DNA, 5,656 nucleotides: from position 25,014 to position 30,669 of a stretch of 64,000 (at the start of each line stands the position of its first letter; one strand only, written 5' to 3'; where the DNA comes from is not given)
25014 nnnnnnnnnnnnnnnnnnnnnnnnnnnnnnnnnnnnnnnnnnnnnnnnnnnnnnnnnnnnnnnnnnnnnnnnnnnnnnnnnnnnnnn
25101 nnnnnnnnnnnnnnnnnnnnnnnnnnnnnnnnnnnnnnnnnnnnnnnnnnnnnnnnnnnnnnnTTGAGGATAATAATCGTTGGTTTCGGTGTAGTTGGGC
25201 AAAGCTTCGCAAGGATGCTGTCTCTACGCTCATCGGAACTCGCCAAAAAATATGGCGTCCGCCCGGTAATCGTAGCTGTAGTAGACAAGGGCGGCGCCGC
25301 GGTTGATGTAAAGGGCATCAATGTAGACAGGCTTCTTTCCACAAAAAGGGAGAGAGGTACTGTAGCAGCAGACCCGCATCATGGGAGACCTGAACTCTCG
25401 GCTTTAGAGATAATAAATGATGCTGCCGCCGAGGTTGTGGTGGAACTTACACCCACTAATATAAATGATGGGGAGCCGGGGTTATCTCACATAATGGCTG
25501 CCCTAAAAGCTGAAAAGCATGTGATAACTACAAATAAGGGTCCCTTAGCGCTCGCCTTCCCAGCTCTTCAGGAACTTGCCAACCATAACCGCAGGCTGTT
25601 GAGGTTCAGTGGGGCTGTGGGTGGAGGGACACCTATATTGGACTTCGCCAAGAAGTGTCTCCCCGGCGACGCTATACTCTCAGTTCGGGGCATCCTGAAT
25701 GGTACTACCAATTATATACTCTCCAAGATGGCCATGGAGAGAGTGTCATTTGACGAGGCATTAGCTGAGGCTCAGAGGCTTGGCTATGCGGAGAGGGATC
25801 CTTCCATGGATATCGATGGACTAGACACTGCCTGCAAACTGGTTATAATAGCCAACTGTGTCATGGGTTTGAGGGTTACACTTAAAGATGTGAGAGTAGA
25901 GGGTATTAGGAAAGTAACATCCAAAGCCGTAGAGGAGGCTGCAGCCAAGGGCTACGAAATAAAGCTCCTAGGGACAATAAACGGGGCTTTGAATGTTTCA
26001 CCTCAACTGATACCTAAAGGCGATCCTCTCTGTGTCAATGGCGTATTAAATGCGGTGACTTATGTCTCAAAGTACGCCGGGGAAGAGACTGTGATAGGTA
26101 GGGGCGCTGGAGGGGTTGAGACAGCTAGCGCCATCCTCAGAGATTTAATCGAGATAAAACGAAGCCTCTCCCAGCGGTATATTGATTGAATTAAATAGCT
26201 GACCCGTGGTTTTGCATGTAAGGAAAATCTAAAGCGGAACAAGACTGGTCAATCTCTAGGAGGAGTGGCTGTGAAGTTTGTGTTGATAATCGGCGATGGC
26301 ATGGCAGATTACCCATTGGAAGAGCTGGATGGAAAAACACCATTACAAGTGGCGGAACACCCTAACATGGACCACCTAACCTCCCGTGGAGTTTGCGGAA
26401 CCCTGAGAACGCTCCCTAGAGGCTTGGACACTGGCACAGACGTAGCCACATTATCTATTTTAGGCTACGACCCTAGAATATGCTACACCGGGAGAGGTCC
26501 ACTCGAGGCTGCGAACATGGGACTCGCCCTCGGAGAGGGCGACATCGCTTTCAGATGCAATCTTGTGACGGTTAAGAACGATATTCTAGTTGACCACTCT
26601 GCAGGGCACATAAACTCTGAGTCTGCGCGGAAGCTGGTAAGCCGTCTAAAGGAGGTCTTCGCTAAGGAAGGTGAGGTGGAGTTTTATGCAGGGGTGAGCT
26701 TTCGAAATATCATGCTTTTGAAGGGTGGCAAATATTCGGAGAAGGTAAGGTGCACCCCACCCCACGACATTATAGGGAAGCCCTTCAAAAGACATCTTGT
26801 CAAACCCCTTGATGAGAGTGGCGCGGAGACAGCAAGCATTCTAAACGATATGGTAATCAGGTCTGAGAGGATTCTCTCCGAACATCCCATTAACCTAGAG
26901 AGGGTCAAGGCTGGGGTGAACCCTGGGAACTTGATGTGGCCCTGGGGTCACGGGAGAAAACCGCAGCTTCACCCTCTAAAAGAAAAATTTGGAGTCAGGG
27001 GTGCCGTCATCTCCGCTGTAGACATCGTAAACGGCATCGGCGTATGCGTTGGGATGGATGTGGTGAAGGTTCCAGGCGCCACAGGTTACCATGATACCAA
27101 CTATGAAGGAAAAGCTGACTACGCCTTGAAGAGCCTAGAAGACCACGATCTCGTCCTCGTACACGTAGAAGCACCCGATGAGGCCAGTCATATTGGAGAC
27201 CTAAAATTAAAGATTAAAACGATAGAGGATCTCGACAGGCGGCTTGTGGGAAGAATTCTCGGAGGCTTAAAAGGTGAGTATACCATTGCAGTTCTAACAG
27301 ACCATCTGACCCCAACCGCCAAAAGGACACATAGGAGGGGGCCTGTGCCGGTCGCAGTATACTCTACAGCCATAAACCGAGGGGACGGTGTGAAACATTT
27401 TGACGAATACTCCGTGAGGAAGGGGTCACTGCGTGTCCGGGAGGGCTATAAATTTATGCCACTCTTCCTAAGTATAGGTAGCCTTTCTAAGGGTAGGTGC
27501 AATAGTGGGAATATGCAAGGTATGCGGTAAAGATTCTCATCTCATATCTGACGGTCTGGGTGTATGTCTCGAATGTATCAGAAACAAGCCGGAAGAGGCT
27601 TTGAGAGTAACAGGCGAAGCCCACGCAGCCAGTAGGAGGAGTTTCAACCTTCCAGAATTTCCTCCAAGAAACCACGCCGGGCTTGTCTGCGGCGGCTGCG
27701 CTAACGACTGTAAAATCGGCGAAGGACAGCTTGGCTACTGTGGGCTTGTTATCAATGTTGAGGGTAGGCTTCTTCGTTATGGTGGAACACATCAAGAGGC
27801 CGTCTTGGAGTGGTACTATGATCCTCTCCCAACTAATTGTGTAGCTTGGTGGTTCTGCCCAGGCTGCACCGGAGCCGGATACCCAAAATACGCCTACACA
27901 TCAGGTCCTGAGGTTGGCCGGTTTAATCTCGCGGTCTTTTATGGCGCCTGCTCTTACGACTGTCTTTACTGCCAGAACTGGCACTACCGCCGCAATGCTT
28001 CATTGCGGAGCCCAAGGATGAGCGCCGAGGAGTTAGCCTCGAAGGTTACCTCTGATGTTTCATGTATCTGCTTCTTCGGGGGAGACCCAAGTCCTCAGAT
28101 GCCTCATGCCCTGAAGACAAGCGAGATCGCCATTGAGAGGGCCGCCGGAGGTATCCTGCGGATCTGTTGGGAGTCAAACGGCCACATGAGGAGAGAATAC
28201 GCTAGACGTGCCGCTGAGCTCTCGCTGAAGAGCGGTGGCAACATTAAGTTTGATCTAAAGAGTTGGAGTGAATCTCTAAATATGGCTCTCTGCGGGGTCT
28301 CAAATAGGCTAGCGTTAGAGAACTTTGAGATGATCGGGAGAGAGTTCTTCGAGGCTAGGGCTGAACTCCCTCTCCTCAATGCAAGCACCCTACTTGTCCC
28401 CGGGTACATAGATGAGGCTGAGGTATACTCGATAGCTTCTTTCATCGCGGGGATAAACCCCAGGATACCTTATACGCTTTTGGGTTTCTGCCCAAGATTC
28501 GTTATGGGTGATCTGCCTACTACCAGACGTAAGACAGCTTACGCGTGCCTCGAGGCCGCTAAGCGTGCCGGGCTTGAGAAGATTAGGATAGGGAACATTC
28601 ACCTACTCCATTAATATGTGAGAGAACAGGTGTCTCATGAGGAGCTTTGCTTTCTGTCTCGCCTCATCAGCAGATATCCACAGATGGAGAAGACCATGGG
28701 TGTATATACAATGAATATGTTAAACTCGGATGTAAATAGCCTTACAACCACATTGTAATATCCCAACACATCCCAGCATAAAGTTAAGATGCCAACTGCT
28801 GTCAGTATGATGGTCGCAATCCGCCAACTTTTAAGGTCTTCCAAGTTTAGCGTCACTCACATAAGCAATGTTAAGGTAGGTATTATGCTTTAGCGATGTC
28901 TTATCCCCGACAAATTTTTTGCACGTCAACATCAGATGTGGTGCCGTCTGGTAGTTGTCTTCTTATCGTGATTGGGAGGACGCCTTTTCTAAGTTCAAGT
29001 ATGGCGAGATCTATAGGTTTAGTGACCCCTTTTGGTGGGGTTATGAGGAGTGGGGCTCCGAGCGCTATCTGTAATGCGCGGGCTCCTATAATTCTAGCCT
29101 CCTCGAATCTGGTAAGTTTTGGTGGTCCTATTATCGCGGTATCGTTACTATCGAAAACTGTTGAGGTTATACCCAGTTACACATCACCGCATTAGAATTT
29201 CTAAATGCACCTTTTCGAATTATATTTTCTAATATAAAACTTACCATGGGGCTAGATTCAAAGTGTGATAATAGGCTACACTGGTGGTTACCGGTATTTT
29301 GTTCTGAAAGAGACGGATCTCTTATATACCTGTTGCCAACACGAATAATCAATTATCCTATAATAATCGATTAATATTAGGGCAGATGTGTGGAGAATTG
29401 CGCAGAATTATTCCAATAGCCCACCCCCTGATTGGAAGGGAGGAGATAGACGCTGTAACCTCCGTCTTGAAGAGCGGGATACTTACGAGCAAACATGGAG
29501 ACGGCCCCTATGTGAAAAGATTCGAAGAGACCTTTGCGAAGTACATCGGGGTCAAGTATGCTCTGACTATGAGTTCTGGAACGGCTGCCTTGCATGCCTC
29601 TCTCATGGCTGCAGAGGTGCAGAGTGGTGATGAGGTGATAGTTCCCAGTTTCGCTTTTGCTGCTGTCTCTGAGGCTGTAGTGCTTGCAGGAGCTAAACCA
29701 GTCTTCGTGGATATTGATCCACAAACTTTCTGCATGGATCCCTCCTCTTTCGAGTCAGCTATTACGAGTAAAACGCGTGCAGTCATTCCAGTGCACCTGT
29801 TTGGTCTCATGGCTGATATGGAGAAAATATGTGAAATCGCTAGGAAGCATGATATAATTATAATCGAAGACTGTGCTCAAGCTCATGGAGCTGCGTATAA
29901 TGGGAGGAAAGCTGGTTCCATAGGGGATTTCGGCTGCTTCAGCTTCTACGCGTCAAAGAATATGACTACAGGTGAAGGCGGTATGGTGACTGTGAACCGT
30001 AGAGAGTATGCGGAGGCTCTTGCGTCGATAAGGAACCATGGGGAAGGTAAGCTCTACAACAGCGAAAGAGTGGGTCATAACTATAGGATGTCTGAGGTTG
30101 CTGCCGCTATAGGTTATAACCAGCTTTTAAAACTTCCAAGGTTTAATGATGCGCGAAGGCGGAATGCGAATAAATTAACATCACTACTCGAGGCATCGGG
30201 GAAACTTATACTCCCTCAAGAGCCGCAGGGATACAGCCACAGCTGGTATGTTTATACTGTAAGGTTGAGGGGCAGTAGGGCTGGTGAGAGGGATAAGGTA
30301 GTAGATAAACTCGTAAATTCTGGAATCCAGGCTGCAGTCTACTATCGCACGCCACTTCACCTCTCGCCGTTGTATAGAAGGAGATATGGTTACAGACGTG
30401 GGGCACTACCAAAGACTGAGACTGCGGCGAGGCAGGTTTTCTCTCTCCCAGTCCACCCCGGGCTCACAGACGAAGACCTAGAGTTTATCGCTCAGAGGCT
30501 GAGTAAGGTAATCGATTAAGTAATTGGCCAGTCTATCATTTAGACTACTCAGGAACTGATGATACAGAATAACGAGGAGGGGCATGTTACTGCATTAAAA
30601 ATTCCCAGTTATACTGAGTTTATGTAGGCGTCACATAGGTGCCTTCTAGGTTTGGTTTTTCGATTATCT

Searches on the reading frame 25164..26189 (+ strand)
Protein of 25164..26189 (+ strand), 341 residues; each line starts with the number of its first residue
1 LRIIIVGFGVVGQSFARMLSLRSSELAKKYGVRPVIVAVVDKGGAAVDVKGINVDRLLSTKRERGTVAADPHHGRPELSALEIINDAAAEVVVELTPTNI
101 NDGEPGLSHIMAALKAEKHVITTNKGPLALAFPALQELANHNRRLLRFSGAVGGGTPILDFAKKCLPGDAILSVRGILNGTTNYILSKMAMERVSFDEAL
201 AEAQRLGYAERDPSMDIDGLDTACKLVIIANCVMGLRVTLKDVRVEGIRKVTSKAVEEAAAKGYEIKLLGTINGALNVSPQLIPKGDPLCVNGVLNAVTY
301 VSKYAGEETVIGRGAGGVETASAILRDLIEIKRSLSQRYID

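Call 8: search_protein_families(library=pfam, proteins=[window:25164-26189:+])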
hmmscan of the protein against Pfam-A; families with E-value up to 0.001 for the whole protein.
window:25164-26189:+ (341 aa): 3 families
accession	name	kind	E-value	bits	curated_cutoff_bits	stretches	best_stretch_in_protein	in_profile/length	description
PF00742.24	Homoserine_dh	-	2.3e-59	200.5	22.9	1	157-329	1-173/173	Homoserine dehydrogenase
PF03447.22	NAD_binding_3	-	4.5e-08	34.2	24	1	7-146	1-113/116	Homoserine dehydrogenase, NAD binding domain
PF00208.27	ELFV_dehydrog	-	0.00051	20.2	23.4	1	2-72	34-94/241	Glutamate/Leucine/Phenylalanine/Valine dehydrogenase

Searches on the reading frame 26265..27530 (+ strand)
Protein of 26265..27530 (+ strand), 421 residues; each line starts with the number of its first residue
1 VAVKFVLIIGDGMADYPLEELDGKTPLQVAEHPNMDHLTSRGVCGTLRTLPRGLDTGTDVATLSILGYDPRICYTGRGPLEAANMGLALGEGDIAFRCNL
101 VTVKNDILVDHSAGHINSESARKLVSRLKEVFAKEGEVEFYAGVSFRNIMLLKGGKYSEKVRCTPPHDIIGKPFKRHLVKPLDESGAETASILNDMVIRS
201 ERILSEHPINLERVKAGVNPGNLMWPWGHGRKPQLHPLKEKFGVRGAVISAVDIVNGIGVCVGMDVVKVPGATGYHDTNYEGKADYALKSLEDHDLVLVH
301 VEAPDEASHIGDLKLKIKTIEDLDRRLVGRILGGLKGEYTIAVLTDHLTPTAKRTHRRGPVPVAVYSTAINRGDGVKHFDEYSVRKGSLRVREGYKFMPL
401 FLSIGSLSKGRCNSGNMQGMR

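Call 8: search_protein_families(library=pfam, proteins=[window:26265-27530:+])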
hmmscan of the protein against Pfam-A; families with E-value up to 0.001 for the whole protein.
window:26265-27530:+ (421 aa): 2 families
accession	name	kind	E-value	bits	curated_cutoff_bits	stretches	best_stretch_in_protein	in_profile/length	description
PF10143.14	PhosphMutase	-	7.5e-57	192.4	21.5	1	40-210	2-170/170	2,3-bisphosphoglycerate-independent phosphoglycerate mutase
PF01676.23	Metalloenzyme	-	2.8e-41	142.1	24.3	1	4-389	2-237/252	Metalloenzyme superfamily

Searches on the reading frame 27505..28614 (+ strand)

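Call 8: search_protein_families(library=pfam, proteins=[window:27505-28614:+])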
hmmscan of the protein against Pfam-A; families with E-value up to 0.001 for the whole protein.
window:27505-28614:+ (369 aa): 1 family
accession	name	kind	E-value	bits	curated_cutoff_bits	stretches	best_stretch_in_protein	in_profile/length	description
PF04055.27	Radical_SAM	-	2.4e-14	54.3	29.5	1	145-283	3-142/166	Radical SAM superfamily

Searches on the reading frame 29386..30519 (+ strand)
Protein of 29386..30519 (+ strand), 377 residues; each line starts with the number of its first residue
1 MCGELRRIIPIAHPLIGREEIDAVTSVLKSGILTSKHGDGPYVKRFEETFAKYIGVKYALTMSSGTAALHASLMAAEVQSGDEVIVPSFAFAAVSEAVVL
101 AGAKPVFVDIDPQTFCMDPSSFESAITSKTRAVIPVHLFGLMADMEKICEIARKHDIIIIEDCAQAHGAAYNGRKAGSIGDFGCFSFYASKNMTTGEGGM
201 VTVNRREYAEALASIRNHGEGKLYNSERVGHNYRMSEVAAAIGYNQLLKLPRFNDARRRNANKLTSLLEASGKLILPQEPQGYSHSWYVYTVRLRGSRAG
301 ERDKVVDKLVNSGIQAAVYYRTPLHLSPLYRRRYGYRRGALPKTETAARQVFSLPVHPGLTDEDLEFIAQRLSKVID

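Call 8: search_protein_families(library=pfam, proteins=[window:29386-30519:+])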
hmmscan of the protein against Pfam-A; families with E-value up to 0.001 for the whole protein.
window:29386-30519:+ (377 aa): 5 families
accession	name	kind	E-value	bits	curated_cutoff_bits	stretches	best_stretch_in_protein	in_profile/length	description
PF01041.23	DegT_DnrJ_EryC1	-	5.6e-125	417.7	19.8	1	16-372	3-359/360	DegT/DnrJ/EryC1/StrS aminotransferase family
PF00155.27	Aminotran_1_2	-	4.3e-12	46.3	19.7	1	38-170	39-193/361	Aminotransferase class I and II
PF01212.27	Beta_elim_lyase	-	2.6e-11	43.8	27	1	37-246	28-243/288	Beta-eliminating lyase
PF01053.26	Cys_Met_Meta_PP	-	3e-09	36.3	27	1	41-169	52-180/381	Cys/Met metabolism PLP-dependent enzyme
PF00266.25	Aminotran_5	-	1e-05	25.1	21.5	1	45-170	47-183/371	Aminotransferase class-V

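Call 9: find_encoding_contigs(protein=window:29386-30519:+, flank=10000, max_places=10)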
Protein window:29386-30519:+ (377 aa): no gene with exactly this product is on record in the collection.

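Call 66: find_homologous_proteins(query=window:29386-30519:+, max_evalue=1e-60)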
Query window:29386-30519:+ (377 aa): 7092 proteins with E <= 1e-60 among 8000 candidates; the best 120 are listed.
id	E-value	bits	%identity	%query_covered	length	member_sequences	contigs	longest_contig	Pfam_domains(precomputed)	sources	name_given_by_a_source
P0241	3.3e-249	844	100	100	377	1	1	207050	PF00155.28,PF00266.26,PF01212.28,PF01053.27,PF01041.24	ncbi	ncbi:MAG: DegT/DnrJ/EryC1/StrS family aminotransferase [Candidatus Bathyarchaeia archaeon]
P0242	1.1e-196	671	79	99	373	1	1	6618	PF00155.28,PF01212.28,PF01053.27,PF01041.24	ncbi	-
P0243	3.1e-192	657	79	96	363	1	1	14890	PF00155.28,PF00266.26,PF01212.28,PF01053.27,PF01041.24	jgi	-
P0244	5.0e-189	646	78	96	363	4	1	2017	PF00155.28,PF01212.28,PF01053.27,PF01041.24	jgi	jgi:dTDP-4-amino-4,6-dideoxygalactose transaminase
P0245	4.1e-181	620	73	96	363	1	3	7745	PF00155.28,PF00266.26,PF01212.28,PF01053.27,PF01041.24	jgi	jgi:dTDP-4-amino-4,6-dideoxygalactose transaminase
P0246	1.2e-179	615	70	99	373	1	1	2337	PF00155.28,PF01212.28,PF01053.27,PF01041.24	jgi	jgi:perosamine synthetase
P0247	1.3e-176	605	70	98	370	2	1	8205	PF00155.28,PF00266.26,PF01212.28,PF01053.27,PF01041.24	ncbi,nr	ncbi:aminotransferase DegT [Candidatus Bathyarchaeota archaeon]|nr:MAG: aminotransferase DegT [Candi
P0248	2.1e-173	595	67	99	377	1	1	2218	PF00155.28,PF01212.28,PF01053.27,PF01041.24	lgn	-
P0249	6.2e-172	590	70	99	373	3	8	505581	PF00155.28,PF01212.28,PF01053.27,PF01041.24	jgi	jgi:dTDP-4-amino-4,6-dideoxygalactose transaminase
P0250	1.5e-171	588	68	99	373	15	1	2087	PF00155.28,PF01212.28,PF01053.27,PF01041.24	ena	-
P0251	1.2e-170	586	67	98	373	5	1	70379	PF00155.28,PF01212.28,PF01053.27,PF01041.24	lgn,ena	-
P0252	1.2e-165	569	70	92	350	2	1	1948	PF00155.28,PF01212.28,PF01053.27,PF01041.24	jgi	-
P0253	1.3e-165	569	68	96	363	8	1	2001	PF00155.28,PF00266.26,PF01212.28,PF01053.27,PF01041.24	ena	-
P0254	7.5e-165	566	67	99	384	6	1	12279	PF00155.28,PF01212.28,PF01053.27,PF01041.24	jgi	-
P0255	7.4e-161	553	65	99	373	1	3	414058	PF00155.28,PF01212.28,PF01053.27,PF01041.24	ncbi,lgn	ncbi:MAG: DegT/DnrJ/EryC1/StrS family aminotransferase [Candidatus Bathyarchaeota archaeon]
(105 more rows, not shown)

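Call 67: find_encoding_contigs(protein=P0243, flank=8000, max_places=2)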
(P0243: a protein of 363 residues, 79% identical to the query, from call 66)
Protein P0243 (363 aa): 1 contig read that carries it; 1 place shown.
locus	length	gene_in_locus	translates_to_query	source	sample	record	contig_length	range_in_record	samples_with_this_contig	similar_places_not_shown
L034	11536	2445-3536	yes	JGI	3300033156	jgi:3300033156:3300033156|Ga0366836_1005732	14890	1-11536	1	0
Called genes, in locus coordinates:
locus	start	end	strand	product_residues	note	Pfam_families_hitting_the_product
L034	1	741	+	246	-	?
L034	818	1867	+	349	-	PF04055:Radical_SAM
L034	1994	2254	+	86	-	-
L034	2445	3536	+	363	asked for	PF00155:Aminotran_1_2, PF01041:DegT_DnrJ_EryC1, PF01053:Cys_Met_Meta_PP, PF01212:Beta_elim_lyase, PF00266:Aminotran_5 (weak)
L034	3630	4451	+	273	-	PF00731:AIRC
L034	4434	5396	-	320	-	PF04055:Radical_SAM, PF13353:Fer4_12 (weak), PF06463:Mob_synth_C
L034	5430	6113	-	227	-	PF04079:SMC_ScpB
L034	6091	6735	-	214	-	PF02616:SMC_ScpA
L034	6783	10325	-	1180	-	PF02463:SMC_N, PF13175:AAA_15, PF13304:AAA_21 (weak), PF13476:AAA_23, PF13555:AAA_29 (weak), PF06470:SMC_hinge, PF13304:AAA_21 (weak)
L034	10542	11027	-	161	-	PF01931:NTPase_I-T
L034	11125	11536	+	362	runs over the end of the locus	PF01321:Creatinase_N, PF00557:Peptidase_M24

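Call 68: find_encoding_contigs(protein=P0242, flank=8000, max_places=2)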
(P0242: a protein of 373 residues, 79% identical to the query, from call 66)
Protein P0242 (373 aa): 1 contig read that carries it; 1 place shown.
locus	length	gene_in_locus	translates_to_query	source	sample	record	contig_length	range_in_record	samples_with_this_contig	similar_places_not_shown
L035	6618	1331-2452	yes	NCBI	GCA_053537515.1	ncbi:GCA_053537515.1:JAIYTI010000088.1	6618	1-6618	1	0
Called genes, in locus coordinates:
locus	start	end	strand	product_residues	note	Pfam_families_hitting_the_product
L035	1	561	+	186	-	?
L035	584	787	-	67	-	-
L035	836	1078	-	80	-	PF01192:RNA_pol_Rpb6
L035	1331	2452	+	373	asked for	PF01041:DegT_DnrJ_EryC1, PF00155:Aminotran_1_2, PF01053:Cys_Met_Meta_PP (weak), PF01212:Beta_elim_lyase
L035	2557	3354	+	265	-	PF00731:AIRC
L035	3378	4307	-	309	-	PF04055:Radical_SAM, PF13353:Fer4_12 (weak), PF06463:Mob_synth_C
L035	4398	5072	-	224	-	PF04079:SMC_ScpB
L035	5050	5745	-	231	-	PF02616:SMC_ScpA (faint), PF04824:Rad21_Rec8 (weak)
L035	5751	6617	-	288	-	?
